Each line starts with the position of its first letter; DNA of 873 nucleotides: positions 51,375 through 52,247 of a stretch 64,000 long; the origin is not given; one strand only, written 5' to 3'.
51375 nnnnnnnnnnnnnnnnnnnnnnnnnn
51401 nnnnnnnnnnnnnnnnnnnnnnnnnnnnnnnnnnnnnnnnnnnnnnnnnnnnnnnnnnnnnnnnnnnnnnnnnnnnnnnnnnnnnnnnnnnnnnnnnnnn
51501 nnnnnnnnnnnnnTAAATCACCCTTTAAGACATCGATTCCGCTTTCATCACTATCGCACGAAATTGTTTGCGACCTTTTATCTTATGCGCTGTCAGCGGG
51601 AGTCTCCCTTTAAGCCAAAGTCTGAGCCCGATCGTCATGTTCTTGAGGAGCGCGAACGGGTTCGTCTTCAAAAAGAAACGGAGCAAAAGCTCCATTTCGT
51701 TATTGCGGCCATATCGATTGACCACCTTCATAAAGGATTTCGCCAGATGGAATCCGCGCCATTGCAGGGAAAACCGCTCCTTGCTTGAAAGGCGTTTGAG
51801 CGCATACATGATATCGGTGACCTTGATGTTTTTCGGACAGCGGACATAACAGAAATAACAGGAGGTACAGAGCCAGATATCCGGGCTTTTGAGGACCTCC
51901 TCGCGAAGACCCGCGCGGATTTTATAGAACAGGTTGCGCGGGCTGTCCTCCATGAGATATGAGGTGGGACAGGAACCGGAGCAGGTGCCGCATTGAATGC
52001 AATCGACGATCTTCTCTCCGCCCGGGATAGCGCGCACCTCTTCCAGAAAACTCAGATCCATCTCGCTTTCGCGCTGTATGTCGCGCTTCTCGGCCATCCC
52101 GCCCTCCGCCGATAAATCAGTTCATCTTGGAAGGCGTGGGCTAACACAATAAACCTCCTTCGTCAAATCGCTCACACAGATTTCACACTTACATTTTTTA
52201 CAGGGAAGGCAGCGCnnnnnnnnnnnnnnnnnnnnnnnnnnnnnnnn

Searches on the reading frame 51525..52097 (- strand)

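Call 81: search_protein_families(library=pfam, proteins=[window:51525-52097:-], max_evalue=0.001)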
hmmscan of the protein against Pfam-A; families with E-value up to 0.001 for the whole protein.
window:51525-52097:- (190 aa): 7 families
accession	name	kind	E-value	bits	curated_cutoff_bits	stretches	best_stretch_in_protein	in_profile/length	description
PF13534.11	Fer4_17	-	9.8e-11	42.5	22.2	1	33-91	2-60/61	4Fe-4S dicluster domain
PF13183.11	Fer4_8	-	2.8e-10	41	27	1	32-91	4-68/68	4Fe-4S dicluster domain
PF13187.11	Fer4_9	-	5.5e-09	36.4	27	1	32-90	1-50/52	4Fe-4S dicluster domain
PF12838.12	Fer4_7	-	8.9e-06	26.5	27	1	33-91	2-52/52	4Fe-4S dicluster domain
PF13237.11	Fer4_10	-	1.7e-05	25.1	25.5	1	32-88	8-53/53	4Fe-4S dicluster domain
PF00037.32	Fer4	-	0.00028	21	21.1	0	32-45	7-20/24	4Fe-4S binding domain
PF13484.11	Fer4_16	-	0.00097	20.3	30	0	33-90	2-66/66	4Fe-4S double cluster binding domain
